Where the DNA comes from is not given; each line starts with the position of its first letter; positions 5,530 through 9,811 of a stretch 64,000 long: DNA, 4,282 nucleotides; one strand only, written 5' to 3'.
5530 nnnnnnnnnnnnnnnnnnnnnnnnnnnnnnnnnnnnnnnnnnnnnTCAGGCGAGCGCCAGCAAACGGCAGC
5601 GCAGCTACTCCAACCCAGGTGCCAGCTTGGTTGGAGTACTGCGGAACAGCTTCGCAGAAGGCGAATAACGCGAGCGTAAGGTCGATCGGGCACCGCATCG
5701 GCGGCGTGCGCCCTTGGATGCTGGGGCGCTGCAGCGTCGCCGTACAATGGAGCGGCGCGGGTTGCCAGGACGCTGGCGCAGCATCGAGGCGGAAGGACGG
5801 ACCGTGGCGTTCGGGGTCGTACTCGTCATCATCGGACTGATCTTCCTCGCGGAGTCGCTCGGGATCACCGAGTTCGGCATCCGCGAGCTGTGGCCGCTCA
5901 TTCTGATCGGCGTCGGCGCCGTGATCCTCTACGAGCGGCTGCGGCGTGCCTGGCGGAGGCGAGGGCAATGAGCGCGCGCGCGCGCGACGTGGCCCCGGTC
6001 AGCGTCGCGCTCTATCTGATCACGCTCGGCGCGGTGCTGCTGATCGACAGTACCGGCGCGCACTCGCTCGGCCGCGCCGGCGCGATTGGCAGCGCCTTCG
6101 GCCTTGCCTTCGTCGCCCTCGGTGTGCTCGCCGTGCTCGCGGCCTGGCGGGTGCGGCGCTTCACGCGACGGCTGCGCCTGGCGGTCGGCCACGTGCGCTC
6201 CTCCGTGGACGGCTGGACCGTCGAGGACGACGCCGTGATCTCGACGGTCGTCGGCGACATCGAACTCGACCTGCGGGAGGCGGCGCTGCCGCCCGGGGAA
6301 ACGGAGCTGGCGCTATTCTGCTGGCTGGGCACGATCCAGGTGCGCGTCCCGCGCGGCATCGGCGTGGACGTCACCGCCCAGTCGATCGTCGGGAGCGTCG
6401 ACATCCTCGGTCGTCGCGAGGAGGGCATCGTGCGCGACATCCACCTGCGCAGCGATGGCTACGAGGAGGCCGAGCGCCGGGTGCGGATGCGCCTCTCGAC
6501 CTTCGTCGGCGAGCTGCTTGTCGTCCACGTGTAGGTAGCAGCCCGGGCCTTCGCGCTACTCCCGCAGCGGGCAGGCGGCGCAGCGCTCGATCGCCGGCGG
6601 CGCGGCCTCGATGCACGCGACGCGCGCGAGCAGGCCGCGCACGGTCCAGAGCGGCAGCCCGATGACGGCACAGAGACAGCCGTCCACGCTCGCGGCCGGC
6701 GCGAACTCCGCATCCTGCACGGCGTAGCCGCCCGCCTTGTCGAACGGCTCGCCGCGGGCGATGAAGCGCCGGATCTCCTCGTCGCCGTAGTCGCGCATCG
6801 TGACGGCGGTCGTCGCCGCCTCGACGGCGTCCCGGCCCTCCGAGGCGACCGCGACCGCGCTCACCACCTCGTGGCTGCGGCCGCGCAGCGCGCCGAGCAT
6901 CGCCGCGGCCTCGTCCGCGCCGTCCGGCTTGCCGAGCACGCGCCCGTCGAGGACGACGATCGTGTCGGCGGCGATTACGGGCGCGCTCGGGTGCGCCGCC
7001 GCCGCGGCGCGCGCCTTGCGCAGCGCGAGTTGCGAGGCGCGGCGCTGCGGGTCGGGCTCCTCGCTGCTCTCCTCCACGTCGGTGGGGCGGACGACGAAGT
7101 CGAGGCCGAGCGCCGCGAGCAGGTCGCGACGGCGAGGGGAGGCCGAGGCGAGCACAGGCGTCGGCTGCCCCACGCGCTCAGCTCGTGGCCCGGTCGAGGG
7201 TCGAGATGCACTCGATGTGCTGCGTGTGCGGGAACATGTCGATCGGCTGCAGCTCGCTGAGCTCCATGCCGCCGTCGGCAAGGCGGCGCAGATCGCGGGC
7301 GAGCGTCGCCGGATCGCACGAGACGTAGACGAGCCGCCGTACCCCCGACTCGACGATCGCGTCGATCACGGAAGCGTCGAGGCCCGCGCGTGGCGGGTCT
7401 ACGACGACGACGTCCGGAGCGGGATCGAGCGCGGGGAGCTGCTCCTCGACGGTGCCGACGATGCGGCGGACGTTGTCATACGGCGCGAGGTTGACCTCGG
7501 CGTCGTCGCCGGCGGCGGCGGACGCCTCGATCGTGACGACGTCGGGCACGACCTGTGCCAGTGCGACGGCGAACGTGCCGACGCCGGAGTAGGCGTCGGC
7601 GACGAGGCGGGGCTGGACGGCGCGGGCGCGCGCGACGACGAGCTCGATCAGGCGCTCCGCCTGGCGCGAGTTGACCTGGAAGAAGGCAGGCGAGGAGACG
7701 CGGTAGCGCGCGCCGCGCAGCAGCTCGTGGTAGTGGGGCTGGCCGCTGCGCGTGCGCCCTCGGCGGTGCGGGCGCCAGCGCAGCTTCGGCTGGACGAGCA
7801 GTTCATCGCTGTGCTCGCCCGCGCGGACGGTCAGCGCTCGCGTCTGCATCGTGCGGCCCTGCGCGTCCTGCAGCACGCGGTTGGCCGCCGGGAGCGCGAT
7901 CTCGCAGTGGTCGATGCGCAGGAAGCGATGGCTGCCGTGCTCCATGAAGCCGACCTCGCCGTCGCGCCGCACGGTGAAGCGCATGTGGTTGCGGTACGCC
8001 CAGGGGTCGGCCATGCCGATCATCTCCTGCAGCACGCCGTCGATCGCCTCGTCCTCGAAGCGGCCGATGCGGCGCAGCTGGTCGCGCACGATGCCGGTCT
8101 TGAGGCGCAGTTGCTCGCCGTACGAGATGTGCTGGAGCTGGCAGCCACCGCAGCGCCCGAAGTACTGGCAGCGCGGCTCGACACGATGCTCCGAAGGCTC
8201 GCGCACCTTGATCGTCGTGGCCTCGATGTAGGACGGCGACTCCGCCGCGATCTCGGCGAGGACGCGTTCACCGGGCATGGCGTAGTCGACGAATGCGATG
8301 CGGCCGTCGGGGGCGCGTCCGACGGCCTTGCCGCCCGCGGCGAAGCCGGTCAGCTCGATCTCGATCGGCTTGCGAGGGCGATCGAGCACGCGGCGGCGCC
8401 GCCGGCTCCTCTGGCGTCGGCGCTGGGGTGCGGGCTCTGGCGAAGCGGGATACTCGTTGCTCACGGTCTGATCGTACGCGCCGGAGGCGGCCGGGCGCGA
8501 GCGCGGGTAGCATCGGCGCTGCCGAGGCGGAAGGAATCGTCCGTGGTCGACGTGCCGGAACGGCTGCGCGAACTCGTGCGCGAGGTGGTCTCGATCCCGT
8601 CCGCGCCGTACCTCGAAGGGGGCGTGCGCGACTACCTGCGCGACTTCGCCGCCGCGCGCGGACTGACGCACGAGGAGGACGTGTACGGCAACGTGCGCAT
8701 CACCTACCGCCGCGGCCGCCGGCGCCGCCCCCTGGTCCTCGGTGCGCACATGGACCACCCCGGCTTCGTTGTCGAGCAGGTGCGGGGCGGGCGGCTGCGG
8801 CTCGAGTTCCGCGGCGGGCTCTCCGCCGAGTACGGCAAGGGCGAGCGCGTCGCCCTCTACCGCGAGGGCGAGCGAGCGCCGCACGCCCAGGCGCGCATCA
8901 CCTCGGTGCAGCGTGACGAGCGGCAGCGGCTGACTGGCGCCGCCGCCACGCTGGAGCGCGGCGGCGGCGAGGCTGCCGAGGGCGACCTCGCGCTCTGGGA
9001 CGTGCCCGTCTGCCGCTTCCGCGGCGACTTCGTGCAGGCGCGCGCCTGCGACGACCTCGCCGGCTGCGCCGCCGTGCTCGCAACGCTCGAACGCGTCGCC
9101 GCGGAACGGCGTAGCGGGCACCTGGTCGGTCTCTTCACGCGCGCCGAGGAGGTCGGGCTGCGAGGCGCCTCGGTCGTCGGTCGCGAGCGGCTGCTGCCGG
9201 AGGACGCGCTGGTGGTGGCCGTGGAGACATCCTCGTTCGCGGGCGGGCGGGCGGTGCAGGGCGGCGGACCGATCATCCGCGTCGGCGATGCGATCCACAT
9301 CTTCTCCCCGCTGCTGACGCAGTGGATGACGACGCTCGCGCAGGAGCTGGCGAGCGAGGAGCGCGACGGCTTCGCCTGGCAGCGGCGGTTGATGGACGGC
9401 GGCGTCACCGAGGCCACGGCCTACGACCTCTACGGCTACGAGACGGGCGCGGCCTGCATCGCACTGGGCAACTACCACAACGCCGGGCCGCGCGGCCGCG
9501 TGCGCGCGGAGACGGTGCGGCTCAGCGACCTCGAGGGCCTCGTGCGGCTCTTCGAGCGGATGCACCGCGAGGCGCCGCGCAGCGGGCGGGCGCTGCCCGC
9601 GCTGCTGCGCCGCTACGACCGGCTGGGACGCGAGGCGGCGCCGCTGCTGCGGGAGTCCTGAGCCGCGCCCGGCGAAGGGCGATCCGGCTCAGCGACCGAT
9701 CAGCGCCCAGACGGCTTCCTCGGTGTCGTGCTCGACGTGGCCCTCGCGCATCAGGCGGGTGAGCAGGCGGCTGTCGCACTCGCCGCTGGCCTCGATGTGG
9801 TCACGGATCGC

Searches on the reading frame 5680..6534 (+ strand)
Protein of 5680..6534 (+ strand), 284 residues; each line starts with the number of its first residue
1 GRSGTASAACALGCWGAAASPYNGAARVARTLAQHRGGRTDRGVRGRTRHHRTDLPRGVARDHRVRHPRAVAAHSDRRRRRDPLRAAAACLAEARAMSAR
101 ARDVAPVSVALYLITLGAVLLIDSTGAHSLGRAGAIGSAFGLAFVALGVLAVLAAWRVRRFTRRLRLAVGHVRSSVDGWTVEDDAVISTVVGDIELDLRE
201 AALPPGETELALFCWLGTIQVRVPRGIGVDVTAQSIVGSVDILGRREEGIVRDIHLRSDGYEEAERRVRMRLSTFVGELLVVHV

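Call 22: search_protein_families(library=pfam, proteins=[window:5680-6534:+], max_evalue=0.001)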
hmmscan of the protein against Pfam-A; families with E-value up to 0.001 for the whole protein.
window:5680-6534:+ (284 aa): 1 family
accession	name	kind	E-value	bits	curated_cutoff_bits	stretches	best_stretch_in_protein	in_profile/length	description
PF09922.15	LiaF-like_C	-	2e-22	79.7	29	1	169-280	2-113/114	Cell wall-active antibiotics response LiaF, C-terminal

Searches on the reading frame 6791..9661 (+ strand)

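Call 22: search_protein_families(library=pfam, proteins=[window:6791-9661:+], max_evalue=0.001)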
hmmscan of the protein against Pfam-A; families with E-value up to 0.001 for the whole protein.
window:6791-9661:+ (956 aa): 2 families
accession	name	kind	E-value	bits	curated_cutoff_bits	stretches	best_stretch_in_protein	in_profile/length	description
PF05343.19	Peptidase_M42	-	3.6e-24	85.8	23.2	1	633-895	1-272/292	M42 glutamyl aminopeptidase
PF04389.22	Peptidase_M28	-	0.00027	21.2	21.3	0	752-797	30-77/193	Peptidase family M28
